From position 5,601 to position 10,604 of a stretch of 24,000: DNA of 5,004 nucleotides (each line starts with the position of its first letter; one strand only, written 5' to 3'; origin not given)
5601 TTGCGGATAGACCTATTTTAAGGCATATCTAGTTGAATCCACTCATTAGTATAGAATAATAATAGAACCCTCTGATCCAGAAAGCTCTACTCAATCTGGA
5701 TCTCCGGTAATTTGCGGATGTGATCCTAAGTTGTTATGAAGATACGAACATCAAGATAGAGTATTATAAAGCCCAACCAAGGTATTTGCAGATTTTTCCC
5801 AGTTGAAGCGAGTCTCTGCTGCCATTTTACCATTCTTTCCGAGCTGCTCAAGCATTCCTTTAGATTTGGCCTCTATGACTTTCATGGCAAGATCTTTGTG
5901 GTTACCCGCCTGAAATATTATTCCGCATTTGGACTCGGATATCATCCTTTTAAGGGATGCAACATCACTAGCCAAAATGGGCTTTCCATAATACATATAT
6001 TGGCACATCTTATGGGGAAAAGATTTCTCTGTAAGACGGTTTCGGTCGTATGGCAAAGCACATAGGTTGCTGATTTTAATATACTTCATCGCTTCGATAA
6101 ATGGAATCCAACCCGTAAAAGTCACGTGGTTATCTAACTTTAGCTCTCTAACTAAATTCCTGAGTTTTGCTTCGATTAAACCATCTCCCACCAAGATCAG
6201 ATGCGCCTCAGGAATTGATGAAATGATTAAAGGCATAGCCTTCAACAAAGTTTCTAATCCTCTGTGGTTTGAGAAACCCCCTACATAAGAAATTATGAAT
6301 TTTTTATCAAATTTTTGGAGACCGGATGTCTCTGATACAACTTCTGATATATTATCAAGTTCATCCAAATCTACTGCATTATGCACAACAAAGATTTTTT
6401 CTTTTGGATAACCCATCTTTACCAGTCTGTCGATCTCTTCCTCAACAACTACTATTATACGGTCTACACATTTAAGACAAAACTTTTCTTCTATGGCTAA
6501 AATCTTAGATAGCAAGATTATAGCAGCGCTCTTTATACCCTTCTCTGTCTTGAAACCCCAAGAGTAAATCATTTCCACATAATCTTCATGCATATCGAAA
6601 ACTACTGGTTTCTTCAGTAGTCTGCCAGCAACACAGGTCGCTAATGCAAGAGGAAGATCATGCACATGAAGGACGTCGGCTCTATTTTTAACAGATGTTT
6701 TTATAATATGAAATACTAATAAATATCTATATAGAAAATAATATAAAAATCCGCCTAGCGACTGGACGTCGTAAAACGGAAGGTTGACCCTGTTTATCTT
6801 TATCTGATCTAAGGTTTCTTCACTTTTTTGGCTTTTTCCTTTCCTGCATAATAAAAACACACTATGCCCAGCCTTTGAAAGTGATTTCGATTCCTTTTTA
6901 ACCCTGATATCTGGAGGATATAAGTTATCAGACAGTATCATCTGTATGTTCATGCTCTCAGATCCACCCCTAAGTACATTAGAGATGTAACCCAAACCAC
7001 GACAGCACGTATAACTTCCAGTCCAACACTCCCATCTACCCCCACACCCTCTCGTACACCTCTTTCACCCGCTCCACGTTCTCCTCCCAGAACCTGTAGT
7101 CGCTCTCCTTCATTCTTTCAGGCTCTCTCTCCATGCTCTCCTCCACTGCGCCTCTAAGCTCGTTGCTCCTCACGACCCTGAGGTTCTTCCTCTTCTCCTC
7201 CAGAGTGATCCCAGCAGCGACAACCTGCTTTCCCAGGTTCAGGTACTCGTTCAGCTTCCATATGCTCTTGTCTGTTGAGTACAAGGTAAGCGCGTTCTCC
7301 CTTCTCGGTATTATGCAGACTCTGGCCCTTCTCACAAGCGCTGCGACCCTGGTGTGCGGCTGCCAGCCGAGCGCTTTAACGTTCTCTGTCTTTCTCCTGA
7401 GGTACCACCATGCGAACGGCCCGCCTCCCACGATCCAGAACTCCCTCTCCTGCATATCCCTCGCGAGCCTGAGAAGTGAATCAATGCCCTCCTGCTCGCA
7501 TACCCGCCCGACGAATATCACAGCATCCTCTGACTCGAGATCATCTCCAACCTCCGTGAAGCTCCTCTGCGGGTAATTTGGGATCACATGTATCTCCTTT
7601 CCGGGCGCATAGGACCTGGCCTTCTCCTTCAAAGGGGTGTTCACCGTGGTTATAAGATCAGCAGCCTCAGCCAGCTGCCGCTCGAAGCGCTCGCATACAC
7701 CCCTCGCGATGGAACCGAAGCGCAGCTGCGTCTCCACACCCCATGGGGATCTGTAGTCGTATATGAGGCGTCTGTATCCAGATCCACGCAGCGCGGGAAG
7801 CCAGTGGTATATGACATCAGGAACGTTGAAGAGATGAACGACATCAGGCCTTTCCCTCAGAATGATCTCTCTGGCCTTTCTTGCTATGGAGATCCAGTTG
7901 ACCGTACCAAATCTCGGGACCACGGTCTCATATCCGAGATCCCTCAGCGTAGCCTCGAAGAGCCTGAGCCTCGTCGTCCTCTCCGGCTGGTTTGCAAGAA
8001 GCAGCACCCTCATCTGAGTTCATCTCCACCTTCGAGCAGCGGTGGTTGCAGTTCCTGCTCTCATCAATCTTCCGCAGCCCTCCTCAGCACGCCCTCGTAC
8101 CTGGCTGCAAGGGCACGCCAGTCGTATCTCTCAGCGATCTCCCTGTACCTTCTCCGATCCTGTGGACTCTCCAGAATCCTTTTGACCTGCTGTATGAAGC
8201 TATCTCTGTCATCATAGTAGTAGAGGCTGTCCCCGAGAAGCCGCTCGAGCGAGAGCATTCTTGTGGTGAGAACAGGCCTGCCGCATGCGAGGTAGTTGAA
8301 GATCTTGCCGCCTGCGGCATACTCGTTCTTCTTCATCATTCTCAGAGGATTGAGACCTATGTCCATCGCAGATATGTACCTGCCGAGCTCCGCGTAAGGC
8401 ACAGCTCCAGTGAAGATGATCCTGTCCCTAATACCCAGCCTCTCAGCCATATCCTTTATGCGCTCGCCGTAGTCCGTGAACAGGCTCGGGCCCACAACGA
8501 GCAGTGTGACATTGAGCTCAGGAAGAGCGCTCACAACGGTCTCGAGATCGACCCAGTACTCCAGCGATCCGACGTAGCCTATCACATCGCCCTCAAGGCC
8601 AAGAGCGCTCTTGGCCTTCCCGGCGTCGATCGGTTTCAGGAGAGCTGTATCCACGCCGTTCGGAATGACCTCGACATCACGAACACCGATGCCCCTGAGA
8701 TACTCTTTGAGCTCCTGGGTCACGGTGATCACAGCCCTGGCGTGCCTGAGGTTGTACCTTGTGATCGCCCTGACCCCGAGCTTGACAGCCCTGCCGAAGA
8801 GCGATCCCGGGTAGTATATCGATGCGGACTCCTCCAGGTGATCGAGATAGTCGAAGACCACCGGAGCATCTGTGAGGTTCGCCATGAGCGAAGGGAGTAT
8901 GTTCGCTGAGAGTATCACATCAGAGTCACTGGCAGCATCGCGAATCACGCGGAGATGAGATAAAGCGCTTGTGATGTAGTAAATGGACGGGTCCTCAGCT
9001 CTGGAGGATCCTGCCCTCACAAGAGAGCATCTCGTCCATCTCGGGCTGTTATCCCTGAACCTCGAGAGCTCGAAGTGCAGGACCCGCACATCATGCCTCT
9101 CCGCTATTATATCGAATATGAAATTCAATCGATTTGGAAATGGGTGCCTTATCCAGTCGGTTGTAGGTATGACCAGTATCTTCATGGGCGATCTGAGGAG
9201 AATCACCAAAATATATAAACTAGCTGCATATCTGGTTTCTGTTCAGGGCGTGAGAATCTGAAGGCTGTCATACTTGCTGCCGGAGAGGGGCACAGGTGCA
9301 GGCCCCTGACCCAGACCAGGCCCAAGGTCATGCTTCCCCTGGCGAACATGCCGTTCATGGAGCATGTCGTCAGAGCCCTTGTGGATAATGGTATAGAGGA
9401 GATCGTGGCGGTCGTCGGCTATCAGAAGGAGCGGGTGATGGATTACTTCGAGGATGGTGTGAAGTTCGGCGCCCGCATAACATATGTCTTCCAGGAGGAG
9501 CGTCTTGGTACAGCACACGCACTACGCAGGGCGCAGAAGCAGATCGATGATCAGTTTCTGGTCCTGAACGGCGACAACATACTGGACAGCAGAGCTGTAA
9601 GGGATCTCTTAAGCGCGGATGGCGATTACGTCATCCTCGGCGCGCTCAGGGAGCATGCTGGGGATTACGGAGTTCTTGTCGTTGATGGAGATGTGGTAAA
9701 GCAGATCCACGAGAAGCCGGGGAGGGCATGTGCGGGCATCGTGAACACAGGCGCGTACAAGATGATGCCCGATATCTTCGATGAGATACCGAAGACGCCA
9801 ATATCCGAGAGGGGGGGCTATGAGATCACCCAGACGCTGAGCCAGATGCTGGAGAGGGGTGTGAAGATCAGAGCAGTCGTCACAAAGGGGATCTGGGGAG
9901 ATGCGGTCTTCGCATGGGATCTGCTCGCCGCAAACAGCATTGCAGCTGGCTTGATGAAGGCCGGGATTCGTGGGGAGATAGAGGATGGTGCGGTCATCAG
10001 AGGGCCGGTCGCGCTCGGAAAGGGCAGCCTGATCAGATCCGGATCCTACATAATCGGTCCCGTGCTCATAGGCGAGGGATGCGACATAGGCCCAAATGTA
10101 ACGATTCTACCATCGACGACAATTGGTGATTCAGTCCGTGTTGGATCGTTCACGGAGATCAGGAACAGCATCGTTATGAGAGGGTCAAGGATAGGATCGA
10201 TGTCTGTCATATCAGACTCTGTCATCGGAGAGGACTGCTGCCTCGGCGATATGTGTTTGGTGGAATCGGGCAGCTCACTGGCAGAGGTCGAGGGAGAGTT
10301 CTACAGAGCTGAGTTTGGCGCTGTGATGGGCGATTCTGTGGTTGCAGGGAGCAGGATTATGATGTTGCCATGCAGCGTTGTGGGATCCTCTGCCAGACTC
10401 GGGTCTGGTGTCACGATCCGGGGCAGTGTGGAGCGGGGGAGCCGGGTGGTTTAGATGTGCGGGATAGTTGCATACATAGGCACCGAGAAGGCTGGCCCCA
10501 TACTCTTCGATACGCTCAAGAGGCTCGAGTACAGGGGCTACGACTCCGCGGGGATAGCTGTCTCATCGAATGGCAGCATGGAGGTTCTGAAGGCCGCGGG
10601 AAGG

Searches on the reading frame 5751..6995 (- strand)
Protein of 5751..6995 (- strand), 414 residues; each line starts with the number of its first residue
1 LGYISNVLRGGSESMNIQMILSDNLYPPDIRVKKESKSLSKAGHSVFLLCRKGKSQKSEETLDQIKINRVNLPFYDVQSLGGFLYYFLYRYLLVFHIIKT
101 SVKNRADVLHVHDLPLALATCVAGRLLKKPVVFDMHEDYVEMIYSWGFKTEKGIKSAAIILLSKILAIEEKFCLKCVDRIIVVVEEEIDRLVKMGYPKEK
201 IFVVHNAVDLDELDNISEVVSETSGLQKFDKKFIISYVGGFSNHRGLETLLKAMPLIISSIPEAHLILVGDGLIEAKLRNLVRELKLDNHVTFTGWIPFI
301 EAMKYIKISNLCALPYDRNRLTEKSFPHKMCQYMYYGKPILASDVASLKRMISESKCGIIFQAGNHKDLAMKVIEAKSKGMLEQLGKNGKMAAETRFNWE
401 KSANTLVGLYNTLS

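Call 81: search_protein_families(library=pfam, proteins=[window:5751-6995:-], max_evalue=0.001)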
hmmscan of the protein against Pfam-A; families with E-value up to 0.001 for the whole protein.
window:5751-6995:- (414 aa): 4 families
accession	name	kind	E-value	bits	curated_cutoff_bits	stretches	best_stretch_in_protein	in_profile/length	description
PF00534.26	Glycos_transf_1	-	4.3e-26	91.9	26.4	1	227-390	10-170/172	Glycosyl transferases group 1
PF13692.12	Glyco_trans_1_4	-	1.1e-22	81.2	27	1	233-375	2-138/142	Glycosyl transferases group 1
PF13439.12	Glyco_transf_4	-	1.6e-20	74.3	28.5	1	36-211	12-169/170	Glycosyltransferase Family 4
PF13579.12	Glyco_trans_4_4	-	2.8e-16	60.7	29.7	1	37-206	12-157/158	Glycosyl transferase 4-like domain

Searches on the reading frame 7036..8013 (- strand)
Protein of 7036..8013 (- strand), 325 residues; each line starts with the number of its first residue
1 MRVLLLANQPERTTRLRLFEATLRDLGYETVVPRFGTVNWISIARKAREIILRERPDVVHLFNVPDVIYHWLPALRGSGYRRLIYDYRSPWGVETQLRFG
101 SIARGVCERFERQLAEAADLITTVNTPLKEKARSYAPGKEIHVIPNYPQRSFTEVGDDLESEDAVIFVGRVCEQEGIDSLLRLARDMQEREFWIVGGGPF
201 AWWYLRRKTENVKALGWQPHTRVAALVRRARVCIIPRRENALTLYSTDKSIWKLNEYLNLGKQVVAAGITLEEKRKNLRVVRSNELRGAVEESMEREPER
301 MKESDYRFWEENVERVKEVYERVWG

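Call 81: search_protein_families(library=pfam, proteins=[window:7036-8013:-], max_evalue=0.001)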
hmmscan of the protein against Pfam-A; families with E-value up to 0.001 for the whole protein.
window:7036-8013:- (325 aa): 4 families
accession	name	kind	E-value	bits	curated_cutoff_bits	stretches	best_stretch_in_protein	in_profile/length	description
PF13439.12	Glyco_transf_4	-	1.1e-09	38.9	28.5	1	22-146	39-164/170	Glycosyltransferase Family 4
PF13579.12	Glyco_trans_4_4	-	6.4e-09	36.8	29.7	1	5-146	23-157/158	Glycosyl transferase 4-like domain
PF13692.12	Glyco_trans_1_4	-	9e-09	36.2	27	1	164-273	3-113/142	Glycosyl transferases group 1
PF00534.26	Glycos_transf_1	-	0.00011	22.2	26.4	1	161-238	14-101/172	Glycosyl transferases group 1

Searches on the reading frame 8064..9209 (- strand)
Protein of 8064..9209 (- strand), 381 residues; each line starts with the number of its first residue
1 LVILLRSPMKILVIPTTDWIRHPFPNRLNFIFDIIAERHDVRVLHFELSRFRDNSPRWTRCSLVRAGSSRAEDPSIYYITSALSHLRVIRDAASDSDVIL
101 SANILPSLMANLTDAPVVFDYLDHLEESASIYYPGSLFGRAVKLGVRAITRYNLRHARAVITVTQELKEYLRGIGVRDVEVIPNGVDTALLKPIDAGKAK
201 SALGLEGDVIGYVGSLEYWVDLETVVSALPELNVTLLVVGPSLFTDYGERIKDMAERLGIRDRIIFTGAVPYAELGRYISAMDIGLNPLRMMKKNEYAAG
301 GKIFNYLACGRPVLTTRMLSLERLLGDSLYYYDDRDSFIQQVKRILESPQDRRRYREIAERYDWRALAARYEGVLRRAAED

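Call 7: search_protein_families(library=pfam, proteins=[window:8064-9209:-], max_evalue=0.001)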
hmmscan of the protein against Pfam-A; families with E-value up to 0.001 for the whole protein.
window:8064-9209:- (381 aa): 5 families
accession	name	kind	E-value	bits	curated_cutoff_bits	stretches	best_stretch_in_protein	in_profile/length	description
PF13692.12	Glyco_trans_1_4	-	3.5e-15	56.9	27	1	208-347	2-141/142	Glycosyl transferases group 1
PF13524.12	Glyco_trans_1_2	-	2.4e-13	50.7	25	1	229-359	9-125/144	Glycosyl transferase-like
PF00534.26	Glycos_transf_1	-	3.5e-13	49.9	26.4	1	199-360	7-170/172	Glycosyl transferases group 1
PF13439.12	Glyco_transf_4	-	7e-12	46.1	28.5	1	37-189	18-169/170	Glycosyltransferase Family 4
PF13579.12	Glyco_trans_4_4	-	2.3e-11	44.7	29.7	1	36-185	16-158/158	Glycosyl transferase 4-like domain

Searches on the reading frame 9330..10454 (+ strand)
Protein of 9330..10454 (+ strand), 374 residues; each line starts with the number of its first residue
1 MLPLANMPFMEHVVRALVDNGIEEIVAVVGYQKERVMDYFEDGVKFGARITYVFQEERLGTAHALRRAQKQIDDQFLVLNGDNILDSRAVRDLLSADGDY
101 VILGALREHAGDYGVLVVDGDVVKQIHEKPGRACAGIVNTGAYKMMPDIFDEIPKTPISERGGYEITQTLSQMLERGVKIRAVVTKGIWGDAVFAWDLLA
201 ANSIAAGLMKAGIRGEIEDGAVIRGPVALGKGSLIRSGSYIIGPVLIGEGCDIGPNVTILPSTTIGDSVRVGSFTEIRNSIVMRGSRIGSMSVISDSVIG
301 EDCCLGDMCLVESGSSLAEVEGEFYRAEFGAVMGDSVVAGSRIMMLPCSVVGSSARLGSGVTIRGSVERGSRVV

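Call 7: search_protein_families(library=pfam, proteins=[window:9330-10454:+], max_evalue=0.001)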
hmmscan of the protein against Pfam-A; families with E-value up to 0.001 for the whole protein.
window:9330-10454:+ (374 aa): 6 families
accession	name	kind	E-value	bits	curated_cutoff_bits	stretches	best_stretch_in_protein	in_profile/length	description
PF00483.29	NTP_transferase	-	1.5e-23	84.1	21.2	1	2-191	25-228/245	Nucleotidyl transferase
PF00132.30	Hexapep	-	6.4e-20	70.4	27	1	245-279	2-36/36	Bacterial transferase hexapeptide (six repeats)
PF25084.1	LbH_EIF2B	-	2.3e-13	50.5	54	1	218-288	13-81/105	EIF2B subunit epsilon LbH domain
PF12804.13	NTP_transf_3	-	5.7e-07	30.3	27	1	1-96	18-110/160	MobA-like NTP transferase domain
PF25087.1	GMPPB_C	-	6.1e-06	26.3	39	1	241-319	1-79/110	GMPPB C-terminal domain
PF24894.1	Hexapep_GlmU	-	0.00037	21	23.3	1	261-311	33-83/104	GlmU-like, C-terminal hexapeptide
